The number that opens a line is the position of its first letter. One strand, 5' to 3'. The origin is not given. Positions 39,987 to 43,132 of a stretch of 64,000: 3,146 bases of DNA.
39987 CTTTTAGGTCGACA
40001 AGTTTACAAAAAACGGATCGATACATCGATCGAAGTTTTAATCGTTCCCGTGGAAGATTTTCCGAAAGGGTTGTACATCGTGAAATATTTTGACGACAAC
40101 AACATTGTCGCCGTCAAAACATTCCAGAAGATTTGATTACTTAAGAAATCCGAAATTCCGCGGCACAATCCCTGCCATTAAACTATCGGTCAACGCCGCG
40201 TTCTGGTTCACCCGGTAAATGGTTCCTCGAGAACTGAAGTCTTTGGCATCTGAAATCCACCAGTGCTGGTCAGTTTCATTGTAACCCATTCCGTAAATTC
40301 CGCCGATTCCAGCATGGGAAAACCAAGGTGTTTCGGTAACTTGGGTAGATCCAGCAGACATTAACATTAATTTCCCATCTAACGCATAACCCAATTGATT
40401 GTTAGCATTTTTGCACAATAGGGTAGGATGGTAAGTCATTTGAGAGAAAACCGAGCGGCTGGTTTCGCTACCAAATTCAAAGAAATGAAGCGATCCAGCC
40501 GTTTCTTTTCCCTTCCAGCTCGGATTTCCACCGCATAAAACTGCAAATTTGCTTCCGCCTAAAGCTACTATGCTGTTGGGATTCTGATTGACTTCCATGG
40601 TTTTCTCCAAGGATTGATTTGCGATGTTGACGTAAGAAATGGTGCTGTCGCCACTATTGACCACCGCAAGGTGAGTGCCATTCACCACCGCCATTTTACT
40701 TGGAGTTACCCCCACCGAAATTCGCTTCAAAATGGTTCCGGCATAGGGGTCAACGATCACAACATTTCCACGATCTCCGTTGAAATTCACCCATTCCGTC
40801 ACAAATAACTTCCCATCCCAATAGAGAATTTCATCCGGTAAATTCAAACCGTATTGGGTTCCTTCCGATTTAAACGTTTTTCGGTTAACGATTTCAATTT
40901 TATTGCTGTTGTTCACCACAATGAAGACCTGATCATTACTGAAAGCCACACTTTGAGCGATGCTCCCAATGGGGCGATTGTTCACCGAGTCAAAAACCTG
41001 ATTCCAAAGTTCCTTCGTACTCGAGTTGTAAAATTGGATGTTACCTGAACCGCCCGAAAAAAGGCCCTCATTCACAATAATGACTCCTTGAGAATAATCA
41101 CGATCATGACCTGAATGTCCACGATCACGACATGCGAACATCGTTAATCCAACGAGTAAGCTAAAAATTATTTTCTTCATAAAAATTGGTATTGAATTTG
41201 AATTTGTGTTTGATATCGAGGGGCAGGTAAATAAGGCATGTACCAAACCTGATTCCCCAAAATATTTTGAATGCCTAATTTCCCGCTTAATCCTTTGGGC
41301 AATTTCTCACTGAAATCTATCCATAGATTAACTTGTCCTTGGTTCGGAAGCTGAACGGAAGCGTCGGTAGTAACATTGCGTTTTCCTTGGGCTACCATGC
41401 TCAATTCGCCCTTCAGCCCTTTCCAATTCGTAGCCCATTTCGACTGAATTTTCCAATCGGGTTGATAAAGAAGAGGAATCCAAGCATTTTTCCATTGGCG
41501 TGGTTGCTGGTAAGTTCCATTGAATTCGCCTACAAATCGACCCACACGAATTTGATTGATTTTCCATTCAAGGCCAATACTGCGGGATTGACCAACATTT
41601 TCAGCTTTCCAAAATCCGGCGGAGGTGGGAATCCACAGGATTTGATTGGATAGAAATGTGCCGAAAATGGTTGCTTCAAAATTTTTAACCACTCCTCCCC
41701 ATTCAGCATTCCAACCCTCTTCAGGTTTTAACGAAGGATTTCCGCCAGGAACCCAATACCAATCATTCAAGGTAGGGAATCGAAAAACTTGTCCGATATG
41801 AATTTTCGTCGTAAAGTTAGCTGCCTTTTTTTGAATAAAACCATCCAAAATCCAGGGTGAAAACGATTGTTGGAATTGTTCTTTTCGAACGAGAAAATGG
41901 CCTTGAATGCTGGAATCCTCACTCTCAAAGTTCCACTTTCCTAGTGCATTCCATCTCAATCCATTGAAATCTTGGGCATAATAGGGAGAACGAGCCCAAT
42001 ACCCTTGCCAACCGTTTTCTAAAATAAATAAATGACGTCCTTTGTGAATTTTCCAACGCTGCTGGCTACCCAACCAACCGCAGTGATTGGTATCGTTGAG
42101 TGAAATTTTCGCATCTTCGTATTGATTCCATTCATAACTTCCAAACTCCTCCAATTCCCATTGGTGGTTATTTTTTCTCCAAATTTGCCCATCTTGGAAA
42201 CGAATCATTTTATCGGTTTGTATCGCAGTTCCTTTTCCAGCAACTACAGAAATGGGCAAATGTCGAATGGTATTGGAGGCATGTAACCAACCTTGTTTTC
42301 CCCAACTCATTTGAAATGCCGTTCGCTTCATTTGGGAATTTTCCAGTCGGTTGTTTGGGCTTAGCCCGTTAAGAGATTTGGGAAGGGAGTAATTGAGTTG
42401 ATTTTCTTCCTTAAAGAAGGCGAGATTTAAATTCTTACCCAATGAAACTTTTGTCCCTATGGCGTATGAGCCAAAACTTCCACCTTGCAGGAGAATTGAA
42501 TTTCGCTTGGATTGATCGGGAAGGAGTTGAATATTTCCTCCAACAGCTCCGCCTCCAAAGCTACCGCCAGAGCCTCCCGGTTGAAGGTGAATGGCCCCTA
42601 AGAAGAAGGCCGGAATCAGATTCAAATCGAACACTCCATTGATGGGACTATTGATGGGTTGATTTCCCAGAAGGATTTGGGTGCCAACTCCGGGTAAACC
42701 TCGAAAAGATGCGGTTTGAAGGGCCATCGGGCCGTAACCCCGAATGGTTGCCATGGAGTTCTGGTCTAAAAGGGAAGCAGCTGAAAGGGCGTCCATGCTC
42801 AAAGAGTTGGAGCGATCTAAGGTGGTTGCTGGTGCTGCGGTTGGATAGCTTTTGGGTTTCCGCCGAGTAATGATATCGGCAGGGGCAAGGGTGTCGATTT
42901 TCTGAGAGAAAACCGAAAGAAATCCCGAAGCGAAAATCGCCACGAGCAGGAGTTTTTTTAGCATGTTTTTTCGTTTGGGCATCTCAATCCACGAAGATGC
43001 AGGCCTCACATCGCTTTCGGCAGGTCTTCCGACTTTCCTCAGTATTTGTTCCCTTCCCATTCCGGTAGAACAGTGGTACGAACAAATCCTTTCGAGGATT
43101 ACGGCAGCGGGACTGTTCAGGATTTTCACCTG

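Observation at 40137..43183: Cobalamin riboswitch controls a btuB-like receptor and a YncE-like beta-propeller lipoprotein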

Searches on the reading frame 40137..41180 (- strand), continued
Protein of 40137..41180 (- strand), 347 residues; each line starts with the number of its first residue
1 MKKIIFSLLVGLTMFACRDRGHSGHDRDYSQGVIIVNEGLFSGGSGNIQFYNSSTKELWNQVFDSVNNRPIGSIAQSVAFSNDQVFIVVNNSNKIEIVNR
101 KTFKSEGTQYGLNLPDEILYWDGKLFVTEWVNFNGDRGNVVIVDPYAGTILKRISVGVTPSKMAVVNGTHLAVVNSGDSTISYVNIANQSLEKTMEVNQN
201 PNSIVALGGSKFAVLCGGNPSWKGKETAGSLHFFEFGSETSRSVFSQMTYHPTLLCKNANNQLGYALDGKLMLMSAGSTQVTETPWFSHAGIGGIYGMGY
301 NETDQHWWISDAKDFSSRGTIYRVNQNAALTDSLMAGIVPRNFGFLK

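Call 44: find_encoding_contigs(protein=P0004, flank=6000, max_places=2)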
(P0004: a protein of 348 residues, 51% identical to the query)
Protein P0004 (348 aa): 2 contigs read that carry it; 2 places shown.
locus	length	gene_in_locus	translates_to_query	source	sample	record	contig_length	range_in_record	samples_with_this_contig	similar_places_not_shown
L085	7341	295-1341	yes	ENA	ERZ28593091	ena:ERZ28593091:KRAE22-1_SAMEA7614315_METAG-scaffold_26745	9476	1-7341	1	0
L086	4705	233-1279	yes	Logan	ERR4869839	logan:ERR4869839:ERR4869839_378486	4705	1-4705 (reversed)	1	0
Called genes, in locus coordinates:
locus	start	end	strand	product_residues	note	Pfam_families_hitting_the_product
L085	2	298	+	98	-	?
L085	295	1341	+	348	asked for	PF16819:DUF5074 (weak)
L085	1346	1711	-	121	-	PF18962:Por_Secre_tail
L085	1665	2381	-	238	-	PF20582:UPF0758_N, PF04002:RadC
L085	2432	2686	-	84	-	PF01649:Ribosomal_S20p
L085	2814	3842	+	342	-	PF00155:Aminotran_1_2 (weak), PF01212:Beta_elim_lyase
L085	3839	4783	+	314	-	PF21948:LplA-B_cat, PF03099:BPL_LplA_LipB (faint)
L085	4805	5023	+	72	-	-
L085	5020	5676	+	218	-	PF03379:CcmB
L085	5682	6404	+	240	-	PF01578:Cytochrom_C_asm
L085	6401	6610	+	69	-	PF20077:CcmD_alt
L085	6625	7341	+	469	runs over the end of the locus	PF02812:ELFV_dehydrog_N, PF00208:ELFV_dehydrog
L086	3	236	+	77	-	?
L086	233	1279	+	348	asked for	PF16819:DUF5074 (weak)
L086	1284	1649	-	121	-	PF18962:Por_Secre_tail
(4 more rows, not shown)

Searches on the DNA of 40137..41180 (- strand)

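Call 26: search_rna_families(sources=[L005, L006, L007, L008, L012, L013, L017, L021, L023, L034, L059], threshold=gathering)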
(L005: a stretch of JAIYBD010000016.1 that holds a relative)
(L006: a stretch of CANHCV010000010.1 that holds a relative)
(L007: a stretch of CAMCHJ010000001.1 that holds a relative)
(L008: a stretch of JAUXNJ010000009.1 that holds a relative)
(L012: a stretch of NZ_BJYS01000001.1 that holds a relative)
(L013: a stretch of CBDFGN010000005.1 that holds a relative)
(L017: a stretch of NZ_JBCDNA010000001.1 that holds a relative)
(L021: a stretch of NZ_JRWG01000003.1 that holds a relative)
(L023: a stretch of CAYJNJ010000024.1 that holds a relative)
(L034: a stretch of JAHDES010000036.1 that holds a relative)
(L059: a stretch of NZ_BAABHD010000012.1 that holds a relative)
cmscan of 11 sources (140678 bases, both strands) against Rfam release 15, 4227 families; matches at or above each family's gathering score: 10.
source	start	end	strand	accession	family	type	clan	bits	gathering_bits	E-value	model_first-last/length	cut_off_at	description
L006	4000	4179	+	RF00174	Cobalamin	Cis-reg; riboswitch;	CL00101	109.7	31.5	3.1e-26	1-189/189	no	Cobalamin riboswitch aptamer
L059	3747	3945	+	RF00174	Cobalamin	Cis-reg; riboswitch;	CL00101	108.7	31.5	6e-26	1-189/189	no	Cobalamin riboswitch aptamer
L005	4000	4179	+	RF00174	Cobalamin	Cis-reg; riboswitch;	CL00101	108.5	31.5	6.6e-26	1-189/189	no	Cobalamin riboswitch aptamer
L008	3750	3947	+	RF00174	Cobalamin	Cis-reg; riboswitch;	CL00101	106.4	31.5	2.7e-25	1-189/189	no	Cobalamin riboswitch aptamer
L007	3772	3969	+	RF00174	Cobalamin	Cis-reg; riboswitch;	CL00101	105.1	31.5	6.3e-25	1-189/189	no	Cobalamin riboswitch aptamer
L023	3627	3843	+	RF00174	Cobalamin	Cis-reg; riboswitch;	CL00101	98.5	31.5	4.7e-23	1-189/189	no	Cobalamin riboswitch aptamer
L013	3683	3892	+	RF00174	Cobalamin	Cis-reg; riboswitch;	CL00101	97.9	31.5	7.1e-23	1-189/189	no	Cobalamin riboswitch aptamer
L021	3912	4124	+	RF00174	Cobalamin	Cis-reg; riboswitch;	CL00101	93.5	31.5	1.3e-21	1-189/189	no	Cobalamin riboswitch aptamer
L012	3686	3890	+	RF00174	Cobalamin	Cis-reg; riboswitch;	CL00101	93.1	31.5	1.8e-21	1-189/189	no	Cobalamin riboswitch aptamer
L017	3898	4097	+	RF00174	Cobalamin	Cis-reg; riboswitch;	CL00101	85.5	31.5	2.6e-19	1-189/189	no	Cobalamin riboswitch aptamer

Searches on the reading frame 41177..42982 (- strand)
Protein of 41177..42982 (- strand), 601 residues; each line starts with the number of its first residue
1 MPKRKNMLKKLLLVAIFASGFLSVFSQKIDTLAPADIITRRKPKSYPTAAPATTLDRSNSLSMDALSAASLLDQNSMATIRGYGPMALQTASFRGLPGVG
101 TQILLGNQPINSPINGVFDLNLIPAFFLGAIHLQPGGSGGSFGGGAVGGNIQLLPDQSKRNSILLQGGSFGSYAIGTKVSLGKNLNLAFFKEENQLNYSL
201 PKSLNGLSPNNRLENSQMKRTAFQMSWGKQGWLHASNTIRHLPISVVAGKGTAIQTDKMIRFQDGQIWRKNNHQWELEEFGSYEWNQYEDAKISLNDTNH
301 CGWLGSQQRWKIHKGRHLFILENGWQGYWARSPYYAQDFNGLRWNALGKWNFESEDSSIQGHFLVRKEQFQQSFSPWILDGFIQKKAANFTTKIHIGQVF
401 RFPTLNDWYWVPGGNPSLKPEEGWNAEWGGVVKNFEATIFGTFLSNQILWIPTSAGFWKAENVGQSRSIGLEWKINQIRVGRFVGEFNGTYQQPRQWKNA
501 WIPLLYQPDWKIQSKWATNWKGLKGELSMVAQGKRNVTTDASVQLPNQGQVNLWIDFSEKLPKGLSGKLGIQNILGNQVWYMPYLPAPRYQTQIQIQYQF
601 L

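Call 5: search_protein_families(library=pfam, proteins=[window:41177-42982:-], max_evalue=0.01)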
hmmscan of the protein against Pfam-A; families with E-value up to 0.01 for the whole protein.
window:41177-42982:- (601 aa): 2 families
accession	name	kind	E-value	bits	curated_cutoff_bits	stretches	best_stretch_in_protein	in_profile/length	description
PF00593.30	TonB_dep_Rec_b-barrel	-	9.7e-09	36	27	1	307-574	159-436/436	TonB dependent receptor-like, beta-barrel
PF07715.20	Plug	-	1.9e-05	25.6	23.9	1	48-149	5-106/107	TonB-dependent Receptor Plug Domain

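Call 6: search_protein_families(library=ncbifam, proteins=[window:41177-42982:-], max_evalue=0.01)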
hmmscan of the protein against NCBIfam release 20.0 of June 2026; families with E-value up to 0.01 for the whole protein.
window:41177-42982:- (601 aa): 2 families
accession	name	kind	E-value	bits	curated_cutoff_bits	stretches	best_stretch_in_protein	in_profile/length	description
NF007926.1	PRK10641.1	equivalog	5.4e-05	21.9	836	0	49-187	45-188/617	TonB-dependent vitamin B12 receptor BtuB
TIGR01779.1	TonB-B12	equivalog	0.00049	18.8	599.7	0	389-537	400-548/614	TonB-dependent vitamin B12 receptor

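Call 8: search_solved_structures(query=window:41177-42982:-, max_evalue=1)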
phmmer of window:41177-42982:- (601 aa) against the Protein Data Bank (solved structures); distinct sequences matched with E-value up to 1: 5.
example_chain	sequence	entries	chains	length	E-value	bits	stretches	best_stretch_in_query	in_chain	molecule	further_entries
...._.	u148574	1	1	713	2.1e-25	92.1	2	363-475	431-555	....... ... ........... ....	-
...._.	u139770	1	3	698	2.5e-25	91.8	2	363-491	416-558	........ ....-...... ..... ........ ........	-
8p97_A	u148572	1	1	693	3e-25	91.6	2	363-475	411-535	TonB-dependent receptor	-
9gbc_A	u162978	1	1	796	0.12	13.7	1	91-185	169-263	TonB-linked outer membrane receptor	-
8crx_c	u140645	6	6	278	0.74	11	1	98-183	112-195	50S ribosomal protein L2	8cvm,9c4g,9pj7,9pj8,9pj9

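Call 21: search_solved_structures(query=window:41177-42982:-, max_evalue=0.001, show_alignments=2)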
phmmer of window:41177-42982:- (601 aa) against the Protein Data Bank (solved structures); distinct sequences matched with E-value up to 0.001: 3.
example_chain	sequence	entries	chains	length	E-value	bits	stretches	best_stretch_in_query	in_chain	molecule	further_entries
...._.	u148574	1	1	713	2.1e-25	92.1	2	363-475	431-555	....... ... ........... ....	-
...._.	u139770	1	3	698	2.5e-25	91.8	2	363-491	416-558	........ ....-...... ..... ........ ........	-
8p97_A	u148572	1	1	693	3e-25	91.6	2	363-475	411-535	TonB-dependent receptor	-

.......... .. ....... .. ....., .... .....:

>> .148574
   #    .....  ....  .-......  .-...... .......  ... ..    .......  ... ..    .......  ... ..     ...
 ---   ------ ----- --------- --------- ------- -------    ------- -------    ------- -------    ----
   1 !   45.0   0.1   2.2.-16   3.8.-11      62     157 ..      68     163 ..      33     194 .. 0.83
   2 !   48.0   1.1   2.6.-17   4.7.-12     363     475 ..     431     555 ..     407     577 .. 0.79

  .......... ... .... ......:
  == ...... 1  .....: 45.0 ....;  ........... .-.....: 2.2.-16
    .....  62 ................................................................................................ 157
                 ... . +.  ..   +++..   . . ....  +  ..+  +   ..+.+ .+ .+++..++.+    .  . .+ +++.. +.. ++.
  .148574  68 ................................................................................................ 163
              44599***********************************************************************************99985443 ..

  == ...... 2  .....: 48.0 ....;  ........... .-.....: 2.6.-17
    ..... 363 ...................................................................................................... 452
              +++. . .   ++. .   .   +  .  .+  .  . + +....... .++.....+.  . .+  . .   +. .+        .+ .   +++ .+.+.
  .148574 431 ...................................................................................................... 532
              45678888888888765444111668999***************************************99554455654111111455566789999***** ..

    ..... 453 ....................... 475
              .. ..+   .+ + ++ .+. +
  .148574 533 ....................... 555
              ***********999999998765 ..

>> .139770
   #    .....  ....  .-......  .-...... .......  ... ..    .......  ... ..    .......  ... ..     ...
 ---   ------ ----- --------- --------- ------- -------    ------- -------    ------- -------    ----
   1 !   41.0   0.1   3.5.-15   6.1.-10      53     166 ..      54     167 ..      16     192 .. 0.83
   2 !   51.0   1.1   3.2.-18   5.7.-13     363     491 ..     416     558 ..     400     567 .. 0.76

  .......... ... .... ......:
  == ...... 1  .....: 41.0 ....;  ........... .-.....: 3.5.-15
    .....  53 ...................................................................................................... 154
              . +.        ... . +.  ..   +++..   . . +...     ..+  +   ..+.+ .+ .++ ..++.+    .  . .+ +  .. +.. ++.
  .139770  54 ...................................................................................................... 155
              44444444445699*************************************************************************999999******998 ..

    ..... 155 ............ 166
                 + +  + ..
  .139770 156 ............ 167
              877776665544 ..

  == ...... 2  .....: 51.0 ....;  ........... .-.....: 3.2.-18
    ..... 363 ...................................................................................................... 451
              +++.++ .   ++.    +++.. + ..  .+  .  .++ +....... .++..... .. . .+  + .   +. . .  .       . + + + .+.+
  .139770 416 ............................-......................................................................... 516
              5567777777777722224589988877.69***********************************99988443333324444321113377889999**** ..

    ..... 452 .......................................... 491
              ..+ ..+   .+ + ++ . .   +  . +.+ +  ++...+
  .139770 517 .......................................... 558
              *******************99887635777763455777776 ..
